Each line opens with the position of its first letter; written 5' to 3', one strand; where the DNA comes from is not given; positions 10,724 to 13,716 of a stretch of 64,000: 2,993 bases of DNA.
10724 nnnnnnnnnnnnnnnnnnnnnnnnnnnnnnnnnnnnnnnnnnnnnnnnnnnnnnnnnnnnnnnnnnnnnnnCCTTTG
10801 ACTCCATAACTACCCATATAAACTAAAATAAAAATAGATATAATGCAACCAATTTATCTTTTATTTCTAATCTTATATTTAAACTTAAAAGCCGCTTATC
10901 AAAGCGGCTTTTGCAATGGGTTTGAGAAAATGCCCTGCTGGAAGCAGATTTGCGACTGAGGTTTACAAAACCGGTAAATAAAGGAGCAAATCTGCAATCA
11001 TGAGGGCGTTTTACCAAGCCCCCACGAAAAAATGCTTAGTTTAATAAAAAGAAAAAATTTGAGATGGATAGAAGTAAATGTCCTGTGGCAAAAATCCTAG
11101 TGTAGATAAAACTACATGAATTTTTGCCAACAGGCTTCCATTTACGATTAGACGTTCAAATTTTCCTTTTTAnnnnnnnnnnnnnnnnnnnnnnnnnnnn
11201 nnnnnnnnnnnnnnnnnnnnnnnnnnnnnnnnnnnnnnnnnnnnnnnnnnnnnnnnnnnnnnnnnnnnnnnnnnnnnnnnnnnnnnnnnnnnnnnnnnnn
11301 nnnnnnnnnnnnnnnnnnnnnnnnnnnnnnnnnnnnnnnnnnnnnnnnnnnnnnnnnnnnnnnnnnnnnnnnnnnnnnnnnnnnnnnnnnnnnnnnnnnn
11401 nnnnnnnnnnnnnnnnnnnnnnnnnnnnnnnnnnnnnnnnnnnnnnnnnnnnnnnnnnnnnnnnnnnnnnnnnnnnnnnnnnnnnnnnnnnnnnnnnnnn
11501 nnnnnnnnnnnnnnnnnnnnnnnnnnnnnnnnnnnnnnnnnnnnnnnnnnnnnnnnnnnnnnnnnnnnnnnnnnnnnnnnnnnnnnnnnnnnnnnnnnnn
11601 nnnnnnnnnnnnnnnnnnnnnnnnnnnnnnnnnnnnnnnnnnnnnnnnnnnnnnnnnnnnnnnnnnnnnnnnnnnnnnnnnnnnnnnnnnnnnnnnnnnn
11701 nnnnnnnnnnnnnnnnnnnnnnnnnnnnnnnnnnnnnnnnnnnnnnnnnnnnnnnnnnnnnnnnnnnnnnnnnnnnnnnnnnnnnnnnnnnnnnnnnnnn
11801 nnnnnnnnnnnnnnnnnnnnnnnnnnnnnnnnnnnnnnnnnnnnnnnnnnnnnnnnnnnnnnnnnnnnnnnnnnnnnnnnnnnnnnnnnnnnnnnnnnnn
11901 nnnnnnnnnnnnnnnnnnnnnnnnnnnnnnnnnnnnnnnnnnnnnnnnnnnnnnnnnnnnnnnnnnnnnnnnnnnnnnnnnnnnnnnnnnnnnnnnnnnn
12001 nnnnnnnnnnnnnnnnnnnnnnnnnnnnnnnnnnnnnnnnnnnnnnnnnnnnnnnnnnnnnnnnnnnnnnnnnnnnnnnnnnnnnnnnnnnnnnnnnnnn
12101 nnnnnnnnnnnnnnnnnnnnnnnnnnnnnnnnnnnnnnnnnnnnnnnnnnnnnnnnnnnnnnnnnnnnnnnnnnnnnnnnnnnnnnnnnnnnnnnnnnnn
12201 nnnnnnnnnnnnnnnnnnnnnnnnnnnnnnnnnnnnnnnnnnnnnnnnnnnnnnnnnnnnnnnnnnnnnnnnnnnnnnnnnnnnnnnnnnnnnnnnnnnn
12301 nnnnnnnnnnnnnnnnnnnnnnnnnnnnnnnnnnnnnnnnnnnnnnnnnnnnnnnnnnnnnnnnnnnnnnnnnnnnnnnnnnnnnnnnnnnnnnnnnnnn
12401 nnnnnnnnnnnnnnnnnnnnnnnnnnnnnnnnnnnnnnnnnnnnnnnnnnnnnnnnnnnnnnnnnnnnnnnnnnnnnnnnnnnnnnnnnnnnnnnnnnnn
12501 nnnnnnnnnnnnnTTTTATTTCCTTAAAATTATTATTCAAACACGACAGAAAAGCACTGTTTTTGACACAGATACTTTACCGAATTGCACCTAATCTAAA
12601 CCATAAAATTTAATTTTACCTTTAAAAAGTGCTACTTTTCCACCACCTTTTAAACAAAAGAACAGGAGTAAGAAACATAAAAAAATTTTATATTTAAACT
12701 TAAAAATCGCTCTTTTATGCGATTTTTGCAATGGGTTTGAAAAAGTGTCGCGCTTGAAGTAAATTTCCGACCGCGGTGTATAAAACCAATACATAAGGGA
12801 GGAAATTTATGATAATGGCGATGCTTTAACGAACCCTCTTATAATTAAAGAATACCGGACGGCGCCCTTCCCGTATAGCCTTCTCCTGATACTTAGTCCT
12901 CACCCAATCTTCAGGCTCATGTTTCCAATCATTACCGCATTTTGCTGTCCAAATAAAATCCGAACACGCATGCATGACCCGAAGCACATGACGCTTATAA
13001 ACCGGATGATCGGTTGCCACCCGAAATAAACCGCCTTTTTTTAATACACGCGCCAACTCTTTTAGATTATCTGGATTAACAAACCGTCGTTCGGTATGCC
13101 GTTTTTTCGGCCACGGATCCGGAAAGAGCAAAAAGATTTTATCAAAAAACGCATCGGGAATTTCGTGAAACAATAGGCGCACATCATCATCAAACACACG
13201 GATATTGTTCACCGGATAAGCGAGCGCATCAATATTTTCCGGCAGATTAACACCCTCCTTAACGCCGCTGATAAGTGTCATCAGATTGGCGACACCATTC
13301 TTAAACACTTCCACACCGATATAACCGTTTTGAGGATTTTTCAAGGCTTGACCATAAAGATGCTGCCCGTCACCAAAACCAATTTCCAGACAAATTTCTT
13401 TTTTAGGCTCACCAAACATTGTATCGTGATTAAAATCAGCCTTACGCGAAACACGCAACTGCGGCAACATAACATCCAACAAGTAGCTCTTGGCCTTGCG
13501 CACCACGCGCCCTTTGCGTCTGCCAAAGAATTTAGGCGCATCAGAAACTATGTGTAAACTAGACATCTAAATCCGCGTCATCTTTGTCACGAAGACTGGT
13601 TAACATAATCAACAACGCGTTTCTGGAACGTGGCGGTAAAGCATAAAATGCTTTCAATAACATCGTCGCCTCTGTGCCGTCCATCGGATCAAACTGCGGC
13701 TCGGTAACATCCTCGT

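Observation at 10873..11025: Type A composite structured element with compensatory base changes between its two copies (second copy at 12688..12827)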

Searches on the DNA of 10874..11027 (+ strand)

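Call 54: build_rna_model(alignment_id=A2, structure=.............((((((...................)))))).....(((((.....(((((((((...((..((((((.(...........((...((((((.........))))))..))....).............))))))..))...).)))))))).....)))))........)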
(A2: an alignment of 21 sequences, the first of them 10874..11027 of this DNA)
Model R1 built from alignment A2 (21 sequences, 183 columns); structure: as given.
model positions 153; base pairs 37; branch points 1; effective number of sequences 3.05; information 0.59 bits per position. Calibrated on 0.2 Mb of random sequence (short: E-values are rough).
structure used (alignment columns):
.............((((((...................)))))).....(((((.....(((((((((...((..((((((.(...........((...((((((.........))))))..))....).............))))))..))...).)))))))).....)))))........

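Call 56: search_with_rna_model(model_id=R1, source=window, filters=off, max_evalue=1)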
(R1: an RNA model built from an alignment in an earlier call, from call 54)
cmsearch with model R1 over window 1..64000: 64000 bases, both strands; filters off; matches with E-value up to 1: 9.
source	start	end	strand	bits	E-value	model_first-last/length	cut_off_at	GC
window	10875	11027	+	152.1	1.1e-26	1-153/153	no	0.43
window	12690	12842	+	147.1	9.1e-26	1-153/153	no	0.35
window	5688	5856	+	117.7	3e-20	1-153/153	no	0.47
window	10912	11048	-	27.7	0.0021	1-153/153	no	0.42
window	5723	5925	-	22.4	0.021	1-153/153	no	0.45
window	26884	26936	+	16.8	0.23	1-153/153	no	0.25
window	12733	12836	-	16.7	0.24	44-147/153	no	0.41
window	46169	46314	+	16.1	0.31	1-153/153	no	0.49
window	11041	11145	+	13.7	0.89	1-153/153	no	0.3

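Call 57: search_with_rna_model(model_id=R1, sources=[L010, L012, L013, L015, L018, L019, L020, L021, L022, L023, L024, L025, L026, L027, L028, L030, L036, L038, L039, L042, L005, L016, L029, L031, L032, L033, L034, L035, L037, L040, L041, L043, L044, L045, L046, L047, L048, L049, L050, L051, L052, L053], max_evalue=0.1)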
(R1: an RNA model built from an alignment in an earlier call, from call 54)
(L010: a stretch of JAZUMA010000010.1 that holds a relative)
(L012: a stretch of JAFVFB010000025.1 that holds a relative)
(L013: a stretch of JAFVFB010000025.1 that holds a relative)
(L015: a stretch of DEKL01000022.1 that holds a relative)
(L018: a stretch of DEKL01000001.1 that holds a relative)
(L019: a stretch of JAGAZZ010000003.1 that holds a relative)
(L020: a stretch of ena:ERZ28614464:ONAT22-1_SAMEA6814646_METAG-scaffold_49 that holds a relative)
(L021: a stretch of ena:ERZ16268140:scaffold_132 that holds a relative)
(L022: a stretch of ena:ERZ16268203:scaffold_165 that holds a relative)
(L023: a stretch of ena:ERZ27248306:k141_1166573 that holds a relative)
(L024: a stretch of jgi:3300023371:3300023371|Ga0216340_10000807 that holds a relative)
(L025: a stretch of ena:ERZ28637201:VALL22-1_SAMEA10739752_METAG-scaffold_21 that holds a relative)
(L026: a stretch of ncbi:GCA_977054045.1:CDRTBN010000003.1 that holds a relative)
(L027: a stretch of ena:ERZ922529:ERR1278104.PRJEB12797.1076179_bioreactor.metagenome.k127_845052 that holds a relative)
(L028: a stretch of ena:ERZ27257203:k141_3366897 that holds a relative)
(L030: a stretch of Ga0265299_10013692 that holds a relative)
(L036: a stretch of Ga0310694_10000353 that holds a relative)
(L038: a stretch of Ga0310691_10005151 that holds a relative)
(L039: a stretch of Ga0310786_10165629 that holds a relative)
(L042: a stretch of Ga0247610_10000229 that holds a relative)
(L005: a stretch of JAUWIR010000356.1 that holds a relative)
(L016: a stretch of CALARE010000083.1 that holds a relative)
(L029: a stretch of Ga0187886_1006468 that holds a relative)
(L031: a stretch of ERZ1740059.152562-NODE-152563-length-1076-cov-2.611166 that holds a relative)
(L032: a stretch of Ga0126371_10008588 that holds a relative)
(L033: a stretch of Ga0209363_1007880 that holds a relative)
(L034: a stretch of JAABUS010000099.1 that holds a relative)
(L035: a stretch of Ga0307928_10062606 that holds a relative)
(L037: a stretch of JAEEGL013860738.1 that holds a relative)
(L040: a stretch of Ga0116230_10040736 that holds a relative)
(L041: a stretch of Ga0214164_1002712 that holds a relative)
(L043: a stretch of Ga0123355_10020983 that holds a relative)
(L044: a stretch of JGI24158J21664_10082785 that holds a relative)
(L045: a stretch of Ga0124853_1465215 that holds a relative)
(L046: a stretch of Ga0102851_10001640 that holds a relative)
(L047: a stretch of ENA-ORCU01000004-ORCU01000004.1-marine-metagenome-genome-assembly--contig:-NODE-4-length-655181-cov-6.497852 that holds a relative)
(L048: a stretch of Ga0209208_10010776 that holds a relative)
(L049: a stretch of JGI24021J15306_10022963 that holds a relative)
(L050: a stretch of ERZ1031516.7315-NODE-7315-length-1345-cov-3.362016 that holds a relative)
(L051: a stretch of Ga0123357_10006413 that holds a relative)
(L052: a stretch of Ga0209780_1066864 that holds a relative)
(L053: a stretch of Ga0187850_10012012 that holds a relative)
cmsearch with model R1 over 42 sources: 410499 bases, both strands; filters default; matches with E-value up to 0.1: 20.
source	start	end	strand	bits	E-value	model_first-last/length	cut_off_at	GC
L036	7474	7625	+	156.8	9e-27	1-153/153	no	0.38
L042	12630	12785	+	146.6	7.4e-25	1-153/153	no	0.44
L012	3990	4146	-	144.8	1.6e-24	1-153/153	no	0.44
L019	429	583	-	137.2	4.2e-23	1-153/153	no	0.45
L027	3253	3403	-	132.4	3.4e-22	1-153/153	no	0.41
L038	9919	10061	-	131.2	5.7e-22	1-153/153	no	0.45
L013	2734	2882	-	130.9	6.3e-22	1-153/153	no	0.55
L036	4217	4366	+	126.4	4.4e-21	1-153/153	no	0.53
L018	2514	2689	+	126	5.3e-21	1-153/153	no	0.44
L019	630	786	-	119.1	1.1e-19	1-153/153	no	0.41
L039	94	265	-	115.7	4.4e-19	1-153/153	no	0.48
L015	5119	5294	-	114.3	8.3e-19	1-153/153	no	0.46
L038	12782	12952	-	107.9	1.3e-17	1-153/153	no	0.5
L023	19808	19959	-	94.6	3.9e-15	1-153/153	no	0.37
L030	3683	3823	-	93.9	5.5e-15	1-153/153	no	0.38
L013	2550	2654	-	86.7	1.2e-13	44-147/153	no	0.48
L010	6689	6817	+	45.1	7.4e-06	1-153/153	no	0.41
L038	9887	10035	+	38.9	0.00011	1-153/153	no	0.44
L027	3445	3521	-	37.9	0.00017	1-153/153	no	0.39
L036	7511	7659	-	32.1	0.0021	1-153/153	no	0.4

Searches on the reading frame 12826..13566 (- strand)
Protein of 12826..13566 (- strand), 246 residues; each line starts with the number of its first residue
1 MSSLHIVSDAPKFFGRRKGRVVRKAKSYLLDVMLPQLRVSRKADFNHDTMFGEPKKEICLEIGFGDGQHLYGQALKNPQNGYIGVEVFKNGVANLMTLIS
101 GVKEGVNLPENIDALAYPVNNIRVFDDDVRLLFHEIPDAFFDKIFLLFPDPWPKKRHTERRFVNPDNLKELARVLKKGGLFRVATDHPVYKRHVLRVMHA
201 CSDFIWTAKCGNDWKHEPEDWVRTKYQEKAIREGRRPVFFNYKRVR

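Call 14: find_encoding_contigs(protein=window:12826-13566:-, flank=3000, max_places=6)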
Protein window:12826-13566:- (246 aa): 5 contigs read that carry it; 2 places shown.
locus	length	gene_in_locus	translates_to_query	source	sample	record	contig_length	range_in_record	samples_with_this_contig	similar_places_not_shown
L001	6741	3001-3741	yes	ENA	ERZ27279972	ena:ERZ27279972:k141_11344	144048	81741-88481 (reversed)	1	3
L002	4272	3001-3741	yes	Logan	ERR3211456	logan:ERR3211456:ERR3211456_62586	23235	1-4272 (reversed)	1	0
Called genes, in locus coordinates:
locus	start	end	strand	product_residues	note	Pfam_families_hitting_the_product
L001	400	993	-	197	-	-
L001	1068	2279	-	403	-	PF07690:MFS_1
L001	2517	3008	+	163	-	PF12844:HTH_19 (weak), PF01381:HTH_3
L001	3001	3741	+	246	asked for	PF02390:Methyltransf_4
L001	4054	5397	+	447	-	PF00344:SecY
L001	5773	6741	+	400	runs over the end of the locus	-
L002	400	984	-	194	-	-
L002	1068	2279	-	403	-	PF07690:MFS_1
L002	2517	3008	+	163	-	PF12844:HTH_19 (weak), PF01381:HTH_3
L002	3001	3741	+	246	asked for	PF02390:Methyltransf_4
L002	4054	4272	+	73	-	?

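Call 67: search_protein_families(library=pfam, proteins=[window:12826-13566:-], max_evalue=0.001)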
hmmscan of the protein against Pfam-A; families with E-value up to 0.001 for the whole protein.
window:12826-13566:- (246 aa): 1 family
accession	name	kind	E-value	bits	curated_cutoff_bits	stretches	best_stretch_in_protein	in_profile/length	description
PF02390.23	Methyltransf_4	-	1e-39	136.2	24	1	56-235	2-168/173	Putative methyltransferase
